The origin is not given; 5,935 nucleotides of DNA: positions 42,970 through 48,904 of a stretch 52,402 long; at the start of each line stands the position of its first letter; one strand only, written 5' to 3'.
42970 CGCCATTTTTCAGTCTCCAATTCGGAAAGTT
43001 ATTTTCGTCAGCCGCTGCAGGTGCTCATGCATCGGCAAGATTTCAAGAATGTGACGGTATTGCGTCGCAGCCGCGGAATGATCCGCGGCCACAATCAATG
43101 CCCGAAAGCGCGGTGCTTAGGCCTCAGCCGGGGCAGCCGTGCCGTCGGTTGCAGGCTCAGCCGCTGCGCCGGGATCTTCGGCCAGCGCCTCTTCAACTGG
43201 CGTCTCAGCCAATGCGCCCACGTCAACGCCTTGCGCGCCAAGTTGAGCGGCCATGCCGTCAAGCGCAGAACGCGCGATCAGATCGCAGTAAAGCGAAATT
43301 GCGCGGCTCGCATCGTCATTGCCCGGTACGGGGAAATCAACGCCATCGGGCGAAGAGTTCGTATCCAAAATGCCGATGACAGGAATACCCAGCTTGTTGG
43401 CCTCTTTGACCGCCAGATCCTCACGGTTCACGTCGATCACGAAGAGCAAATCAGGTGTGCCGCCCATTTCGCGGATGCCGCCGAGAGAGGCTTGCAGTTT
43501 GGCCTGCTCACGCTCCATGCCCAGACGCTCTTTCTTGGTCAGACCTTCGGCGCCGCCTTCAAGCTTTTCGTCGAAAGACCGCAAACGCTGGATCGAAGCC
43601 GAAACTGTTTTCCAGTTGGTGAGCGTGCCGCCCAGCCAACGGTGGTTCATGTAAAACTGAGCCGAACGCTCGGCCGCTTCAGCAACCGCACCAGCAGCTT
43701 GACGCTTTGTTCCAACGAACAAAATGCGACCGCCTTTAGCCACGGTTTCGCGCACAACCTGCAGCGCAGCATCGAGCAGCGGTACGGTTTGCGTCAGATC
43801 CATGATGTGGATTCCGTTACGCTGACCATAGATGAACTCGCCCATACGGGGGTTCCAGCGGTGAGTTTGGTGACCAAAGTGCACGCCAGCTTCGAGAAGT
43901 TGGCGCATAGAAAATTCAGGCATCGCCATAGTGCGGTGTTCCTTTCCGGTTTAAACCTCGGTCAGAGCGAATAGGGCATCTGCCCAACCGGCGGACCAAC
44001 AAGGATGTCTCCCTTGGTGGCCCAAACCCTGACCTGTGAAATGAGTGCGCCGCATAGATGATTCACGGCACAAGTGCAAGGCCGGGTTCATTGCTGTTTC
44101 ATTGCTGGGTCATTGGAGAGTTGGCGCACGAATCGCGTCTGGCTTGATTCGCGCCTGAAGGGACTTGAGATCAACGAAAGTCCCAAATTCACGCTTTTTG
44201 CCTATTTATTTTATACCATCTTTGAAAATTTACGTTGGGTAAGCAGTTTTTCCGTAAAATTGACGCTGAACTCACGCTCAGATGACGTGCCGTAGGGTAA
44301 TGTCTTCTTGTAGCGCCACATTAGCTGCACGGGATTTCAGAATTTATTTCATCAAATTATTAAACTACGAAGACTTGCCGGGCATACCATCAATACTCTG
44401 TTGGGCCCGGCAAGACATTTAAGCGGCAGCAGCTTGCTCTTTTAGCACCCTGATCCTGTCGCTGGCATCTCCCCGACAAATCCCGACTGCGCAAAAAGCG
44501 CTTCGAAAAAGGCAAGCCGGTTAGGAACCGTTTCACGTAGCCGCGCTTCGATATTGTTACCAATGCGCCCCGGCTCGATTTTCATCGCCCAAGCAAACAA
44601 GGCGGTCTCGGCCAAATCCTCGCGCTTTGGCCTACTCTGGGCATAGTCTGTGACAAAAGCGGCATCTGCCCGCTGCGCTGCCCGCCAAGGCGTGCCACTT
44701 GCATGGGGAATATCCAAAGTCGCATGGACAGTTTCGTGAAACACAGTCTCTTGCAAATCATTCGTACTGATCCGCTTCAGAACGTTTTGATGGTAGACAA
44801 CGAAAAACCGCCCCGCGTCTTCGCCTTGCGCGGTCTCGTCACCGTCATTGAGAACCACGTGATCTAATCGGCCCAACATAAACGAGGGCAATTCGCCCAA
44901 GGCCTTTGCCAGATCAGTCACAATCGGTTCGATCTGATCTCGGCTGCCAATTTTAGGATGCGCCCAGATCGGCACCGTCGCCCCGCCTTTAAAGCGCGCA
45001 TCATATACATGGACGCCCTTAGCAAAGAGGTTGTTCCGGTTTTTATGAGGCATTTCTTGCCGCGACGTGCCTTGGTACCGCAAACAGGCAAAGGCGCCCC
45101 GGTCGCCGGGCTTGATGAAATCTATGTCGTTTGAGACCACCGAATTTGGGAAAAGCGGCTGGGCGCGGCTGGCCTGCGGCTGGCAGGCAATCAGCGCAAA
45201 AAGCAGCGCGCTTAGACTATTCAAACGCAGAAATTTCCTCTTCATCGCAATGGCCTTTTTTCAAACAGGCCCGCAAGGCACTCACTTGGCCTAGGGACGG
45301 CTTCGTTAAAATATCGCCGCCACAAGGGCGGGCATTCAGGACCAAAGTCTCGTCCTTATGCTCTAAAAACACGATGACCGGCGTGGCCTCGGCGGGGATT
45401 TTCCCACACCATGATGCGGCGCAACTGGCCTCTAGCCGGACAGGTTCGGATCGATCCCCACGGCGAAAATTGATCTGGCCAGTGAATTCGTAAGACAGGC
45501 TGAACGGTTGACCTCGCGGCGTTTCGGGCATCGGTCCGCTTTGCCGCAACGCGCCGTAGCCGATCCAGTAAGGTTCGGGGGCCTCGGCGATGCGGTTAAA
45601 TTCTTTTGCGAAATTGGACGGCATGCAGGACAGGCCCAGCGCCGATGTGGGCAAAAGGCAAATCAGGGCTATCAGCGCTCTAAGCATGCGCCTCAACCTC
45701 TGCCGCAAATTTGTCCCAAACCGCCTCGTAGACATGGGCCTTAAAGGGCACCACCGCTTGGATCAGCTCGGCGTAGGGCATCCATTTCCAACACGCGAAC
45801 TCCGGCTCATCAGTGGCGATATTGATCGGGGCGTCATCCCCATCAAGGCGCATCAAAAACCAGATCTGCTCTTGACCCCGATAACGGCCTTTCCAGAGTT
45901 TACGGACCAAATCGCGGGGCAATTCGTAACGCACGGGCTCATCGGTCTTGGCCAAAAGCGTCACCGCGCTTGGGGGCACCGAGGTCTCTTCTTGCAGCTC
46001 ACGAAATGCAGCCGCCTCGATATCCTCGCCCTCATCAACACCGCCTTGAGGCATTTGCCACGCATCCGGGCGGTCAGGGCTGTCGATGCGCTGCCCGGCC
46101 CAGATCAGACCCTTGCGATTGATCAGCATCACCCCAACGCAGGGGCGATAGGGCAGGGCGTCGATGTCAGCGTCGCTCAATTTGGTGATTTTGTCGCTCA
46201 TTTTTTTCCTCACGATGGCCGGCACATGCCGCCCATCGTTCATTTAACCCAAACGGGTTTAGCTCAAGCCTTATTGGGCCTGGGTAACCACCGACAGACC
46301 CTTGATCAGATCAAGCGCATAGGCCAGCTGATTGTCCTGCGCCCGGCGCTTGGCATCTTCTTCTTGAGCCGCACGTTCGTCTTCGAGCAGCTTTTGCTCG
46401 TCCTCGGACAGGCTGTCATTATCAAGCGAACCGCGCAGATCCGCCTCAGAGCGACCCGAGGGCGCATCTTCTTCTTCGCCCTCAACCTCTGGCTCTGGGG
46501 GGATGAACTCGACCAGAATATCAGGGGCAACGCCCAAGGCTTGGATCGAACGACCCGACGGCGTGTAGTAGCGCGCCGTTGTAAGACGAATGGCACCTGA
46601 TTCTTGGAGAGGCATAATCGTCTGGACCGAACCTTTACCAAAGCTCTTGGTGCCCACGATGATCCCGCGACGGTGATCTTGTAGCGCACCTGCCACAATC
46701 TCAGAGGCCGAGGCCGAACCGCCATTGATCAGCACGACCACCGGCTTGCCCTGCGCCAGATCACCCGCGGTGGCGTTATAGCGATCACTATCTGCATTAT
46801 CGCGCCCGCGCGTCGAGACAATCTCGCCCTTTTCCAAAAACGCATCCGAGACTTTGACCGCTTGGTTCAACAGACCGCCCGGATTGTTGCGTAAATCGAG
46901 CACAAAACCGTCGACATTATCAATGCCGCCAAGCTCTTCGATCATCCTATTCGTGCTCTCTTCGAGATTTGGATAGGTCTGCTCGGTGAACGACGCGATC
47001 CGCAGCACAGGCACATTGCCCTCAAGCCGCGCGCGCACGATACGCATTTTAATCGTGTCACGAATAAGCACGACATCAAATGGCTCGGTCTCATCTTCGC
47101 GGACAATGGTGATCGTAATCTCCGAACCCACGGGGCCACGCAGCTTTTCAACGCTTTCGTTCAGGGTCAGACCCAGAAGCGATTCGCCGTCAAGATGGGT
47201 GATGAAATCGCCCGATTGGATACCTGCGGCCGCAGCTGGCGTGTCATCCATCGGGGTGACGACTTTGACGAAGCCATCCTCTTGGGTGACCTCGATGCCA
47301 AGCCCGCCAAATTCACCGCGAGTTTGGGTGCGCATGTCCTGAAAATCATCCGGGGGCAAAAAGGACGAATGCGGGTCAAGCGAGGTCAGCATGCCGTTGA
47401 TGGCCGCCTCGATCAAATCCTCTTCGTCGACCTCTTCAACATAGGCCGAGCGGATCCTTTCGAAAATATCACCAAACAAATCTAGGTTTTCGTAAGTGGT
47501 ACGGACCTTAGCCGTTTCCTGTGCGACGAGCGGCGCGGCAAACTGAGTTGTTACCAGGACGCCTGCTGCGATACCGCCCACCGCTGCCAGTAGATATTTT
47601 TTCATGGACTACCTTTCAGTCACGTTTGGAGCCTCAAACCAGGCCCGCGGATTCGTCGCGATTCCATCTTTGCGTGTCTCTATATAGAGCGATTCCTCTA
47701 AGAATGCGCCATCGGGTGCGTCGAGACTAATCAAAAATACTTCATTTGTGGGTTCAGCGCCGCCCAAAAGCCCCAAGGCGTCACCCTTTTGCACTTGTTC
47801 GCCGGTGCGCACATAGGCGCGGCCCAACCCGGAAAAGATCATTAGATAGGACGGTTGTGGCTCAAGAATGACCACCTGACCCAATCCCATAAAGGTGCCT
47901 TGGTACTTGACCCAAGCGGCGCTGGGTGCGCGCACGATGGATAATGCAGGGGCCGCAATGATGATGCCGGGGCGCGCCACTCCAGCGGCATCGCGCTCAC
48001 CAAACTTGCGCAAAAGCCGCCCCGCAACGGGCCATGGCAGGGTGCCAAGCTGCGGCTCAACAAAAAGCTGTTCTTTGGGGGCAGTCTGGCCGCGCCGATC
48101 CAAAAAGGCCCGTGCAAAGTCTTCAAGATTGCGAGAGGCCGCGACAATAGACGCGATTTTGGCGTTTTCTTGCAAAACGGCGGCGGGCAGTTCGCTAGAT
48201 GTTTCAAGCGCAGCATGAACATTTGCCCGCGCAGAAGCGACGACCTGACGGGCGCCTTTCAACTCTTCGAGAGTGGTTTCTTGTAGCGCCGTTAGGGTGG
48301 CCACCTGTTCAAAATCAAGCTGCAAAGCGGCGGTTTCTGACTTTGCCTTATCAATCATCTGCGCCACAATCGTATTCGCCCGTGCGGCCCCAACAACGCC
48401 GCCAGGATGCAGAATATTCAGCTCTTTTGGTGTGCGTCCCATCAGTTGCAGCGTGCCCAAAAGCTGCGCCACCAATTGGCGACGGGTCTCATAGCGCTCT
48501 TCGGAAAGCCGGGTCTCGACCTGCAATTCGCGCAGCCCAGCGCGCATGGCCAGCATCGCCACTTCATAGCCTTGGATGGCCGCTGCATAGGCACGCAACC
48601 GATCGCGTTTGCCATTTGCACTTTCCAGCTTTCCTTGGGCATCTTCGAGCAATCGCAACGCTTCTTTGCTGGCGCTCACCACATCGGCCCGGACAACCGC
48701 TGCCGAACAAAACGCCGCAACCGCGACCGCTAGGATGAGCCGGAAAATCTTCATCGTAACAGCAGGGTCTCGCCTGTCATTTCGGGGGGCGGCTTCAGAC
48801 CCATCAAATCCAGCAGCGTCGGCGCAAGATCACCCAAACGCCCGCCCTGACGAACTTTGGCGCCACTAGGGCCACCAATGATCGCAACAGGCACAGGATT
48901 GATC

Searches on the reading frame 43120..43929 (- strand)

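Call 20: search_protein_families(library=ncbifam, proteins=[window:43120-43929:-], max_evalue=1e-10)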
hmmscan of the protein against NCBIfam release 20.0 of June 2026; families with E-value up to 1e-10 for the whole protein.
window:43120-43929:- (270 aa): 4 families
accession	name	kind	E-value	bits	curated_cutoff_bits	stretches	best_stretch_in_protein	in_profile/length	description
NF008966.0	PRK12311.1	equivalog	1.7e-130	435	526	1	1-252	1-251/334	30S ribosomal protein S2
TIGR01011.1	rpsB_bact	equivalog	6.7e-93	310.1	76.3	1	7-225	3-222/225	30S ribosomal protein S2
NF051451.1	30S_S2_sunset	exception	3.2e-86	289.8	710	1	6-249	4-250/382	30S ribosomal protein S2, sunset domain variant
TIGR01012.1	uS2_euk_arch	equivalog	3.7e-19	69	211.5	0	159-223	109-173/196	30S ribosomal protein S2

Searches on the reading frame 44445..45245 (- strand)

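Call 20: search_protein_families(library=ncbifam, proteins=[window:44445-45245:-], max_evalue=1e-10)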
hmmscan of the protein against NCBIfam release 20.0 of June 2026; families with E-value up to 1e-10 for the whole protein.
window:44445-45245:- (267 aa): 0 families

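Call 28: search_protein_families(library=pfam, proteins=[window:44445-45245:-], max_evalue=10)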
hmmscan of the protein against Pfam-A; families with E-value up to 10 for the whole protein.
window:44445-45245:- (267 aa): 1 family
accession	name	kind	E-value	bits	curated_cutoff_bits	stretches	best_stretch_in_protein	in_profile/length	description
PF10263.15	SprT-like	-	0.095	13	25.6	1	150-177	47-74/108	SprT-like family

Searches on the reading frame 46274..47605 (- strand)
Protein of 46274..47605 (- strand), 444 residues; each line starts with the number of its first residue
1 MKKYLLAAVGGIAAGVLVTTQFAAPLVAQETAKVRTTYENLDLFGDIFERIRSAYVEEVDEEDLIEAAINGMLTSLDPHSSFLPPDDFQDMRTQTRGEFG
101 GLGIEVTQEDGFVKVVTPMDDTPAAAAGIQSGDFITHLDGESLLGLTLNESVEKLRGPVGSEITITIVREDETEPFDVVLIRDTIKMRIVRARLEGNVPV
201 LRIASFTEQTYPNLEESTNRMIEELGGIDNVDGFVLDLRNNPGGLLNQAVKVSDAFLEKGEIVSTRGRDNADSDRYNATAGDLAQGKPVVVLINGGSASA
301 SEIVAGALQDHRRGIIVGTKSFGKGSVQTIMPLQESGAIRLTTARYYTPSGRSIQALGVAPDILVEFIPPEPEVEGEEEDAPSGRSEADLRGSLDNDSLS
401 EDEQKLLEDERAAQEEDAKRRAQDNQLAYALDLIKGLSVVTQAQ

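Call 20: search_protein_families(library=ncbifam, proteins=[window:46274-47605:-], max_evalue=1e-10)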
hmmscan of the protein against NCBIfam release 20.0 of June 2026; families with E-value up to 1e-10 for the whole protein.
window:46274-47605:- (444 aa): 9 families
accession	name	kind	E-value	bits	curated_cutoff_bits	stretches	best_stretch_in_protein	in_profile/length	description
TIGR03900.1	prc_long_Delta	hypoth_equivalog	1.8e-106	357.2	660.95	1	36-403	75-441/973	MXAN_5808 family serine peptidase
TIGR00225.1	prc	subfamily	5.1e-96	321.6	218.6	1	54-374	3-323/335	C-terminal processing peptidase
NF045590.1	Cterm_S41_CtpC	exception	1.9e-85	287.1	665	1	48-367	62-380/418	carboxyl-terminal processing protease CtpC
NF052377.1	lmo1851_S41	exception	9.4e-83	278.4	725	1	21-367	25-369/468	lmo1851 family serine protease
NF045588.1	Cterm_S41_CtpA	exception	4.1e-78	263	625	1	49-371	58-382/401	carboxyl-terminal processing protease CtpA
NF045589.1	Cterm_S41_CtpB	exception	6.9e-76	255.5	633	1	67-367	83-382/416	carboxyl-terminal processing protease CtpB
NF045591.1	Cterm_S41_CtpZ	exception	2.3e-75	253.9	525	1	26-391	34-398/403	carboxyl-terminal processing protease CtpZ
NF051464.1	tail_spec_CT441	exception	4.6e-62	210.6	700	1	60-366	207-526/645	tail-specific protease Tsp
NF008388.1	PRK11186.1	exception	7.3e-46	156.8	825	1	58-378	204-538/663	carboxy terminal-processing peptidase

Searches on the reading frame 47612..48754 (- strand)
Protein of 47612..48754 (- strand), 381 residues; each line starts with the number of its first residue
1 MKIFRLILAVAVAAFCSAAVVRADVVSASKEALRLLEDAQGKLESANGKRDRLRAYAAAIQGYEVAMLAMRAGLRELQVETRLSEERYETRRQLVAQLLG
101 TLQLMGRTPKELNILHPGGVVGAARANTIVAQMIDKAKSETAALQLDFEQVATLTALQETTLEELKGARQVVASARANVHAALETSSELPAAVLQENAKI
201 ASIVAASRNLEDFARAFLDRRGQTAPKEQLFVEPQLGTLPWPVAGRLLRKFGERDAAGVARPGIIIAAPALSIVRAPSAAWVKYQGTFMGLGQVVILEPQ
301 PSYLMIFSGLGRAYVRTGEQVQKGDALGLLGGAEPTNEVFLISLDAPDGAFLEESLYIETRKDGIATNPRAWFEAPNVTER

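Call 20: search_protein_families(library=ncbifam, proteins=[window:47612-48754:-], max_evalue=1e-10)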
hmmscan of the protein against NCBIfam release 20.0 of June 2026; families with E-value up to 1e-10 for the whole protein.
window:47612-48754:- (381 aa): 0 families

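Call 28: search_protein_families(library=pfam, proteins=[window:47612-48754:-], max_evalue=10)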
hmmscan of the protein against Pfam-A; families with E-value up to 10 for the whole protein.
window:47612-48754:- (381 aa): 1 family
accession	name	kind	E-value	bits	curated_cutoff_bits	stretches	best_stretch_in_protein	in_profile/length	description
PF01551.29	Peptidase_M23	-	1.5e-10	41.5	28.7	1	262-369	4-96/96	Peptidase family M23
